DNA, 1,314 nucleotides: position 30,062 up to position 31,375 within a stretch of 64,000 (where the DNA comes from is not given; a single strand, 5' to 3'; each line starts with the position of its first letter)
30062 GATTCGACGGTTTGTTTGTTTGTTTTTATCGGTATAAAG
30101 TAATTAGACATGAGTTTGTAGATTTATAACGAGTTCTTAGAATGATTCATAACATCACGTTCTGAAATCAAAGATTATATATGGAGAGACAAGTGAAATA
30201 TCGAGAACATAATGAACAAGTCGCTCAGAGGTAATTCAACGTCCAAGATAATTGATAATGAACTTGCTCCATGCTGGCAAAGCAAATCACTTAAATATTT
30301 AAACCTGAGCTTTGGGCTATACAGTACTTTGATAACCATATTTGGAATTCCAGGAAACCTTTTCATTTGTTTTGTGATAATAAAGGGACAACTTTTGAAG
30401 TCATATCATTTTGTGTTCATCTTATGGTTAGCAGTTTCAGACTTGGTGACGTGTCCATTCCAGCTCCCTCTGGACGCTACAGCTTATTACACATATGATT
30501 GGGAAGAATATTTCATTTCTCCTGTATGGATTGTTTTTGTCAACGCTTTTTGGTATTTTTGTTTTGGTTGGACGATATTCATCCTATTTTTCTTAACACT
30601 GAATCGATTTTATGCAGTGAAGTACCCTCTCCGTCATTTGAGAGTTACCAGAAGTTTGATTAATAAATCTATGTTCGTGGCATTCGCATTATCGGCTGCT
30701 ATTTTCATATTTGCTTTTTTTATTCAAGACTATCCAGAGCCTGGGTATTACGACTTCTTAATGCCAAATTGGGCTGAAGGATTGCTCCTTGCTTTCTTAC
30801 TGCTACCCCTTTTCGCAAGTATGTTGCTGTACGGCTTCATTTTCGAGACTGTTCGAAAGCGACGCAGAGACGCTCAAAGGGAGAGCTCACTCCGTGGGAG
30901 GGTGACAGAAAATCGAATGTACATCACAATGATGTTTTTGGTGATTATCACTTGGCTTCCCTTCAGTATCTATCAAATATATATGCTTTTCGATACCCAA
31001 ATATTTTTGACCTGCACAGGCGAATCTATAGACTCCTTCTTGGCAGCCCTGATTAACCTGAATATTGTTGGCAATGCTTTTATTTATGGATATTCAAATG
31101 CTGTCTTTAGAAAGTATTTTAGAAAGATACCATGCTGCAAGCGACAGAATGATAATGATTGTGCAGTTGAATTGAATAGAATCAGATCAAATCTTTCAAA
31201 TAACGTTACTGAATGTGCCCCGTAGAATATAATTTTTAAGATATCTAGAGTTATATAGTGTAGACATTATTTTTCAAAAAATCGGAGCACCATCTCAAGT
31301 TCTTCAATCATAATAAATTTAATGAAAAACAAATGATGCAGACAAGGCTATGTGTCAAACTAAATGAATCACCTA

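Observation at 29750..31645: Complete intronless orphan GPCR nested antisense inside an intron of the WDR54-like gene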

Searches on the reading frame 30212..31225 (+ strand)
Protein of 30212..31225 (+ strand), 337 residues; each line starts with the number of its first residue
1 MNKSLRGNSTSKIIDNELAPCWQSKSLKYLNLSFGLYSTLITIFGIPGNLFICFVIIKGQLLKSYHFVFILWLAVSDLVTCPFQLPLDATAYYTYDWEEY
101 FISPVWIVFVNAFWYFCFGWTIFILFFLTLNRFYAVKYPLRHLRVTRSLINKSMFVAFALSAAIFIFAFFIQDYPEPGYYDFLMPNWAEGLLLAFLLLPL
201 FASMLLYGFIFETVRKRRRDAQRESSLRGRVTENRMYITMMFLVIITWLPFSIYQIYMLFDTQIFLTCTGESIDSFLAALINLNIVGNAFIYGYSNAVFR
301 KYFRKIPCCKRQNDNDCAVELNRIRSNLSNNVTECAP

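Call 3: search_protein_families(library=pfam, proteins=[window:30212-31225:+], max_evalue=0.1)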
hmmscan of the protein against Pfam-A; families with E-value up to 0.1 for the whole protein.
window:30212-31225:+ (337 aa): 2 families
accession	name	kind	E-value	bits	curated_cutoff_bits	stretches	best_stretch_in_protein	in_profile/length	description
PF00001.26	7tm_1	-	2.2e-21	77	30.5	1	48-292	1-260/260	7 transmembrane receptor (rhodopsin family)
PF10328.15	7TM_GPCR_Srx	-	0.00083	19.5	23.8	1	40-172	2-132/263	Serpentine type 7TM GPCR chemoreceptor Srx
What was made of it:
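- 30212..31225 (+): Complete single-exon coding sequence (337 aa plus stop) of a class-A (rhodopsin-like) orphan GPCR, nested antisense in the host intron. Pfam 7tm_1 at E=2.2e-21 over the full profile (call 3).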

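Call 6: find_homologous_proteins(query=window:30212-31225:+)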
Query window:30212-31225:+: 4107 candidates shared short words with the query, none scored E <= 0.001.

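Call 8: find_encoding_contigs(protein=window:30212-31225:+, flank=10000)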
Protein window:30212-31225:+ (337 aa): no gene with exactly this product is on record in the collection.

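Call 14: search_protein_representatives(protein=window:30212-31225:+)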
Query: 337 residues. Proteins with E-value up to 0.001 (for the whole library): 882; up to 1e-10: 26; up to 1e-30: 8. The best 150 are listed.
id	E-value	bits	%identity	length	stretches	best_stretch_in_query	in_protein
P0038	2.0e-101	356.0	55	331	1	15-314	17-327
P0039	1.7e-58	214.9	35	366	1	16-312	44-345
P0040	2.0e-51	191.7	38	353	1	14-316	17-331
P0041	8.2e-44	166.6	32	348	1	19-313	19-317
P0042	2.9e-43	164.8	34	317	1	30-306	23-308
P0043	2.7e-40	155.1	34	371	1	7-306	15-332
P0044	6.1e-37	144.0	30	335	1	29-311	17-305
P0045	2.5e-33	132.1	30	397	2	22-235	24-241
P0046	4.0e-28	115.0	31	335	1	24-303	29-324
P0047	5.4e-28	114.6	31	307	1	36-306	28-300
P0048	3.5e-21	92.2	26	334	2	27-224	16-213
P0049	4.8e-20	88.5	30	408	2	28-221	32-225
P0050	7.0e-20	87.9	32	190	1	136-311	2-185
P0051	3.4e-14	69.2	35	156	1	17-128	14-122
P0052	3.9e-14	69.0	26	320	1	43-306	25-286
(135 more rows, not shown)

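Call 18: find_encoding_contigs(protein=P0038, flank=10000)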
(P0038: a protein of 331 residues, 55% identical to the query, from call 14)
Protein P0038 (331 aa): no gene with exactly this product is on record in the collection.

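Call 24: find_related_loci(query=window:30212-31225:+, collection=metagenome_contigs, flank=10000)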
Query window:30212-31225:+ (337 aa) in metagenome_contigs; peptide patterns used: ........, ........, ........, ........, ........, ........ (x = any residue, [..] = any of these).
23 stretches matched a pattern, but none encodes a relative of the query by tblastn (E <= 1e-3).
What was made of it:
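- Tried and rejected: JGI contig scan for GPCR relatives or transcripts (call 24).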

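Call 29: list_cluster_members(proteins=[P0038, P0039, P0040, P0041, P0042, P0043, P0044, P0045, P0046, P0047])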
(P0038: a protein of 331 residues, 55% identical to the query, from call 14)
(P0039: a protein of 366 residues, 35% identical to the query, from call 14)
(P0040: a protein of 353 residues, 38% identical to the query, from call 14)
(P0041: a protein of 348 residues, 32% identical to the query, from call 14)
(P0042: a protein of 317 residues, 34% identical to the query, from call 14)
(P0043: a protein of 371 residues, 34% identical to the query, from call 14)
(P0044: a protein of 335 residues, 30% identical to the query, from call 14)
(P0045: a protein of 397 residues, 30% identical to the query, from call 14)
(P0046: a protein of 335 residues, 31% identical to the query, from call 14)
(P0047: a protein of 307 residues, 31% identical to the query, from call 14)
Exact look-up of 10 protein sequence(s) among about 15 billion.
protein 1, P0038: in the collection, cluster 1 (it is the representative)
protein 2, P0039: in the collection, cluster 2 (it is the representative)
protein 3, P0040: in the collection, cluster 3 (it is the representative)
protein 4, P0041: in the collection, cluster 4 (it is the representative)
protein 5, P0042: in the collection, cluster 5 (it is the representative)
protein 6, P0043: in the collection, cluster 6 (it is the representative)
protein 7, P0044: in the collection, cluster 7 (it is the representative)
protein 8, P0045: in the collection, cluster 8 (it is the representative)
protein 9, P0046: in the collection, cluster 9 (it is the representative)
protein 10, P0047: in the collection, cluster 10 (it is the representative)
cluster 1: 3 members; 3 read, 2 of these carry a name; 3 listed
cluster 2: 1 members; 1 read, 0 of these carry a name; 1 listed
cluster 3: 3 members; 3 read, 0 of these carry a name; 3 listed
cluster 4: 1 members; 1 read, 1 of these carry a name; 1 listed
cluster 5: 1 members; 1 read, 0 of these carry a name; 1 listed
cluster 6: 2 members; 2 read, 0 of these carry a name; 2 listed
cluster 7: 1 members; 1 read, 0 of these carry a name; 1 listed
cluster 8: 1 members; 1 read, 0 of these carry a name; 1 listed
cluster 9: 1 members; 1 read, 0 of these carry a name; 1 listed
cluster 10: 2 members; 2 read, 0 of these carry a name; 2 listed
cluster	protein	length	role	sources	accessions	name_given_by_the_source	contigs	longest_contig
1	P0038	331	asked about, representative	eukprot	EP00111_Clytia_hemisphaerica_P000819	TCONS_00002397-protein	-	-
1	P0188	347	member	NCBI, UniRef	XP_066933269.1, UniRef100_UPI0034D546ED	histamine H2 receptor-like [Clytia hemisphaerica] | histamine H2 receptor-like n=1 Tax=Clytia hemisphaerica TaxID=252671 RepID=UPI0034D546ED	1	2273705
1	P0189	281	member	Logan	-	-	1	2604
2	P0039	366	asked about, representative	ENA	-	-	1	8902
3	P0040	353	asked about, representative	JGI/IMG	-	-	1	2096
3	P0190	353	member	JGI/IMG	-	-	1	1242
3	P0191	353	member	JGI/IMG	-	-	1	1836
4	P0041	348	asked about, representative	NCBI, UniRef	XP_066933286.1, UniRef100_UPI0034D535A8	histamine H2 receptor-like [Clytia hemisphaerica] | histamine H2 receptor-like n=1 Tax=Clytia hemisphaerica TaxID=252671 RepID=UPI0034D535A8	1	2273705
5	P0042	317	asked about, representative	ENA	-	-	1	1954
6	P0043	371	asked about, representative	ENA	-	-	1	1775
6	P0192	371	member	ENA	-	-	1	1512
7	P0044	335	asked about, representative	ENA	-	-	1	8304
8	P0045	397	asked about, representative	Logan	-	-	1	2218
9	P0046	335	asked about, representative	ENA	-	-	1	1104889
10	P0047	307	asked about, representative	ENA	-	-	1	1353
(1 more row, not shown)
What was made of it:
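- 30212..31225 (+): 55% identity to the Clytia paralog P0038/XP_066933269.1 (calls 14, 29).
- On Retrogene (processed copy): Relatives appear as single ORFs on metagenome contigs (call 29), which suggests the family is ancestrally intronless.
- Relatives such as P0039, P0044 and P0046 occur as full-length single ORFs on ENA contigs of 8 kb to 1.1 Mb (call 29).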

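Call 30: find_encoding_contigs(protein=P0188, flank=10000, max_places=2)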
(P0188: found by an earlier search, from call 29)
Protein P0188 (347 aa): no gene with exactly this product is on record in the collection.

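Call 31: find_encoding_contigs(protein=P0189, flank=10000, max_places=3)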
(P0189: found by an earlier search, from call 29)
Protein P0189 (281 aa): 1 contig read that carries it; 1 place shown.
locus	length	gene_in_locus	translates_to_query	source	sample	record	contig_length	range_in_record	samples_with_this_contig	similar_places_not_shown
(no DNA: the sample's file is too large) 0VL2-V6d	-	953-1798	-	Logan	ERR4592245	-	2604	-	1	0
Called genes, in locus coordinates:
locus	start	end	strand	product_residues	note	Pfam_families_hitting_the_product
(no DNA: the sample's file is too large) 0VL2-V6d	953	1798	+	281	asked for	PF00001:7tm_1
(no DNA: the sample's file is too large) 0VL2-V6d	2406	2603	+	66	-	?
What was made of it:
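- Tried and rejected: One Logan contig carrying a paralog had no DNA available (call 31).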

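Call 32: find_encoding_contigs(protein=P0041, flank=10000, max_places=2)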
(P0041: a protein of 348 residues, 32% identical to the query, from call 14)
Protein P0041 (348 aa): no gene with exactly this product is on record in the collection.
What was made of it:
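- On Retrogene (processed copy): The Clytia paralog loci could not be retrieved (calls 18, 30, 32).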

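Call 36: list_cluster_members(proteins=[window:30212-31222:+])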
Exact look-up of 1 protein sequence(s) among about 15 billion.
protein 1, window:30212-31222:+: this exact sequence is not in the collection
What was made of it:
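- The exact protein is absent from the 15-billion-protein collection, which does contain Clytia RefSeq and EukProt proteins (call 36), and from the contig index (call 8).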

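Call 45: search_solved_structures(query=window:30212-31222:+, max_evalue=0.001, show_alignments=1)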
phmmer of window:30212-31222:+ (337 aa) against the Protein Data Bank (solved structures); distinct sequences matched with E-value up to 0.001: 218 (the best 60 are shown).
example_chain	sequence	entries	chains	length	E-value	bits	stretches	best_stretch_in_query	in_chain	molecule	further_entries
7xms_R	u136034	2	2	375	2e-12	50.2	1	39-309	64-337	Somatostatin receptor type 4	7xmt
9ik8_D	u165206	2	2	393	1.8e-11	47.1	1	36-311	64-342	Somatostatin receptor type 1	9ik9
8x8l_R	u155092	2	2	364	3.3e-11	46.2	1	39-313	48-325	Somatostatin receptor type 5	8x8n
8xio_A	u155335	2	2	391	3.8e-11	46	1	36-311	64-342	Somatostatin receptor type 1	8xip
8zbj_R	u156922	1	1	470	8.6e-11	44.9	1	39-313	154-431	Soluble cytochrome b562,Somatostatin receptor type 5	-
8zbe_A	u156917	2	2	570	1.4e-10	44.2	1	39-313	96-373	Beta-2 adrenergic receptor,Somatostatin receptor type 5,lgbit (fusion protein)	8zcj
23so_M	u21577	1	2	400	1.5e-10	44.1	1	26-328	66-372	Mu-type opioid receptor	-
8f7r_R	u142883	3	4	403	1.5e-10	44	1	26-328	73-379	Mu-type opioid receptor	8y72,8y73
9mqh_A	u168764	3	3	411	1.8e-10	43.8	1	26-328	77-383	Mu-type opioid receptor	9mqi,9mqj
9wsv_R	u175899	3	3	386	1.9e-10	43.7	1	19-312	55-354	Mu-type opioid receptor,Vasopressin V2 receptor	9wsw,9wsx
9o36_R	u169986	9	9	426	2.6e-10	43.3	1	19-309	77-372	Mu-type opioid receptor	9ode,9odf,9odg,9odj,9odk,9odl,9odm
7ul4_A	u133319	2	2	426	2.8e-10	43.2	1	19-309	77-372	Mu-type opioid receptor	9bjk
10tl_R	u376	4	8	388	3.3e-10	42.9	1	26-328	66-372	Mu-type opioid receptor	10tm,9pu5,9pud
8f7q_R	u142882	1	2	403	3.8e-10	42.7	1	26-328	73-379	Mu-type opioid receptor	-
9pxv_R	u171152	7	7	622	5.1e-10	42.3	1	30-328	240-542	Soluble cytochrome b562,Mu-type opioid receptor | Soluble cytochrome b562,Mu-type opioid receptor,Soluble cytochrome b562,Mu-type opioid rec | Cytochrome b-562/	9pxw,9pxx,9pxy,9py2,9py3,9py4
8pok_A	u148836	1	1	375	1.4e-08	37.6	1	39-329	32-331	Histamine H2 receptor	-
9ixj_R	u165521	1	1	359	2.1e-08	37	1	39-329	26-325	Histamine H2 receptor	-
8yut_R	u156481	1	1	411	2.8e-08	36.6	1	39-329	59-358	Histamine H2 receptor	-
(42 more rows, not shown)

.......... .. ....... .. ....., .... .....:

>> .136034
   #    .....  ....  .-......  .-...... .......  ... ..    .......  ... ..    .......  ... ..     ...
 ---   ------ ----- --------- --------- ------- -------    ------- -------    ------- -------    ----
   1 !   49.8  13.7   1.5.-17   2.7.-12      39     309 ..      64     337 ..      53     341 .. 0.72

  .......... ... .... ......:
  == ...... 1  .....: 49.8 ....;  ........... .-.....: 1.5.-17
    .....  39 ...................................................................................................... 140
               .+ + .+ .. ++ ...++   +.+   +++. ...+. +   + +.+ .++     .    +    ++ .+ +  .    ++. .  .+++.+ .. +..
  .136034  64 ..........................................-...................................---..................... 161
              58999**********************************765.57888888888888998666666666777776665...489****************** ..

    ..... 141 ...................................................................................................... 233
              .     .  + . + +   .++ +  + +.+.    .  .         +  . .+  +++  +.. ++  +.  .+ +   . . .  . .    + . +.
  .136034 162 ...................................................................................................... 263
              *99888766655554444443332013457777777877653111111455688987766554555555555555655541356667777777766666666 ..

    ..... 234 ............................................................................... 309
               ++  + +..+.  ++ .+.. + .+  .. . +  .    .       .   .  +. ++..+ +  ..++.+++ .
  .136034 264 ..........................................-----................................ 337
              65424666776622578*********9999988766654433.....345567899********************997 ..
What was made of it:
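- On Aminergic / histamine H2 receptor (the label on the paralog): H2R scores E=1.4e-8 against 2e-12 for SSTR4 (call 45).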

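Call 51: find_homologous_proteins(query=A1, max_evalue=1e-20)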
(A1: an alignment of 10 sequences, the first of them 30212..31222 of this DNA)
Query A1 (10 sequences) (337 aa, profile of the alignment): 8 proteins with E <= 1e-20 among 8000 candidates.
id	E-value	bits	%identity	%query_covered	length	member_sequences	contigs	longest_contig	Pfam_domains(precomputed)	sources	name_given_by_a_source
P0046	3.2e-112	393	29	80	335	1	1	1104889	PF00001.27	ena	-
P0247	4.6e-99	350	28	88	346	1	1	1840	PF00001.27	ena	-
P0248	8.8e-99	349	29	88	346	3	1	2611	PF00001.27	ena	-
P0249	2.1e-98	347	27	91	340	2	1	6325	PF00001.27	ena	-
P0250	2.1e-97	344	29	89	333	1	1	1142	PF00001.27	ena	-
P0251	1.2e-94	335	29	83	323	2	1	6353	PF00001.27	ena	-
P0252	1.3e-92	328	28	89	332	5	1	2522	PF00001.27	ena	-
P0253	1.4e-54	203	29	59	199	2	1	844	PF00001.27,PF10316.16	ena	-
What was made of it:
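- Tried and rejected: Word-indexed homolog searches (calls 6, 51).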

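Call 58: predict_structure(alignment_id=A1)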
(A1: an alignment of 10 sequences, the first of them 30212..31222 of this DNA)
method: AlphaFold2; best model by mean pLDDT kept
length: 337 residues; sequences in the alignment: 10
mean_pLDDT: 80.8   pTM: 0.78
mean pLDDT of the five models: 80.8, 78.2, 78.0, 78.1, 78.0
residues with pLDDT >= 90: 141; 70-90: 124; 50-70: 43; < 50: 29
segments of 3 or more residues with pLDDT < 50: 1-14, 310-313, 328-337
pLDDT, mean of each block of 10 residues (from residue 1): 35 52 77 91 95 92 89 95 89 72 87 93 94 88 86 96 96 83 85 92 93 85 59 76 91 90 80 88 91 85 70 51 53 37
secondary structure, 60 per line:
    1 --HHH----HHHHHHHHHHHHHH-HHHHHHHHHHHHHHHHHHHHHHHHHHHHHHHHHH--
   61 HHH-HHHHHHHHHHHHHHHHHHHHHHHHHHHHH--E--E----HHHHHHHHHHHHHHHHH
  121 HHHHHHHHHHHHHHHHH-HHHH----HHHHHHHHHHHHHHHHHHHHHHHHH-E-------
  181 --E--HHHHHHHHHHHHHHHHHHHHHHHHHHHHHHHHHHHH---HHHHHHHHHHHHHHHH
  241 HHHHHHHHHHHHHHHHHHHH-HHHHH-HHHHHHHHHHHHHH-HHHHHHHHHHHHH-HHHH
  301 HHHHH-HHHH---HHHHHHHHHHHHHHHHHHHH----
elements in order: H10-23 H25-58 H65-93 H104-137 H139-142 H147-171 H186-221 H225-260 H262-266 H268-281 H283-295 H297-305 H307-310 H314-333
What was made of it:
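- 30212..31225 (+): AlphaFold2 pLDDT 80.8, pTM 0.78, seven helices plus helix 8 (call 58).
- On Class-A (rhodopsin-like) GPCR, Pfam PF00001 7tm_1: AlphaFold2 model with pLDDT 80.8 and pTM 0.78, seven long helices plus a helix at 297-305 (call 58).
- Full-length 7tm_1 match (call 3) and a confident 7TM plus helix 8 model (call 58).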

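Call 61: fold_search(model_id=the predicted structure, library=pdb)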
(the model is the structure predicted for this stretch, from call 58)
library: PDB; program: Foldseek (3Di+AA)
matches with E <= 10: 1737; with E <= 0.001: 1325
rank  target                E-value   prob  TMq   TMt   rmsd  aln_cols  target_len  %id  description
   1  9mqi_A                1.0e-09  1.00  0.66  0.76   3.9       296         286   21  Inactive Mu-Opioid Receptor with Nb6M, NabFab, and isoquinuclidine compound #020_E1 (released 2025-02-12)
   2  4rwd_B                1.6e-09  1.00  0.68  0.58   4.0       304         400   17  XFEL structure of the human delta opioid receptor in complex with a bifunctional peptide (released 2015-01-14)
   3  4rwd_A                2.4e-09  1.00  0.69  0.59   3.7       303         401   17  XFEL structure of the human delta opioid receptor in complex with a bifunctional peptide (released 2015-01-14)
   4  9p1s                  7.6e-09  1.00  0.68  0.83   3.1       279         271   22  A2AR-BRIL in complex with ZM241385 and PGD2 (released 2025-12-24)
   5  8gng_A                8.0e-09  1.00  0.69  0.80   3.3       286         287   22  Crystal structure of human adenosine A2A receptor in complex with istradefylline. (released 2023-03-22)
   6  4n6h                  8.3e-09  1.00  0.70  0.59   3.3       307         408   18  1.8 A Structure of the human delta opioid 7TM receptor (PSI Community Target) (released 2013-12-25)
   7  8geh_R                9.5e-09  1.00  0.68  0.81   3.4       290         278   18  CryoEM structure of beta-2-adrenergic receptor in complex with nucleotide-free Gs heterotrimer (#18 of 20) (released 2024-03-06)
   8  4amj_B                1.0e-08  1.00  0.71  0.80   3.1       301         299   19  Turkey beta1 adrenergic receptor with stabilising mutations and bound biased agonist carvedilol (released 2012-05-23)
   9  7ezk_D                1.2e-08  1.00  0.68  0.77   3.6       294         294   22  Cryo-EM structure of an activated Cholecystokinin A receptor (CCKAR)-Gs complex (released 2021-08-25)
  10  3pwh                  1.4e-08  1.00  0.66  0.75   3.6       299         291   21  Thermostabilised Adenosine A2A Receptor (released 2011-09-07)
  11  2ydv                  1.5e-08  1.00  0.65  0.69   9.2       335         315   19  Thermostabilised HUMAN A2a Receptor with NECA bound (released 2011-05-18)
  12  4rwa_A                1.5e-08  1.00  0.68  0.59   3.4       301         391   18  Synchrotron structure of the human delta opioid receptor in complex with a bifunctional peptide (PSI community target) (released 2015-01-14)
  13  7ul3_A                1.6e-08  1.00  0.67  0.83   3.6       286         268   18  CryoEM Structure of Inactive H2R Bound to Famotidine, Nb6M, and NabFab (released 2022-06-29)
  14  6h7j_A                1.7e-08  1.00  0.68  0.78   3.9       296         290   20  ACTIVATED TURKEY BETA1 ADRENOCEPTOR WITH BOUND AGONIST ISOPRENALINE AND NANOBODY Nb80 (released 2018-10-17)
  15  8dcr_R                1.8e-08  1.00  0.69  0.83   3.4       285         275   20  Cryo-EM structure of dobutamine-bound beta1-adrenergic receptor in complex with heterotrimeric Gs-protein (released 2022-07-27)
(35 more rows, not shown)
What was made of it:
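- On Class-A (rhodopsin-like) GPCR, Pfam PF00001 7tm_1: Foldseek probability 1.00 to many class-A structures (call 61).
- On Aminergic / histamine H2 receptor (the label on the paralog): Structural matches are equally good to opioid, A2A, beta-adrenergic, CCK and H2 receptors (call 61).
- Closest known: Bilaterian peptide and amine class-A GPCRs. Same: Sequence E-values run from 2e-12 to 1e-8 (call 45) and Foldseek TM-scores from 0.65 to 0.71 (call 61).
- Foldseek TM-scores of 0.65-0.71 to many class-A receptors (call 61).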
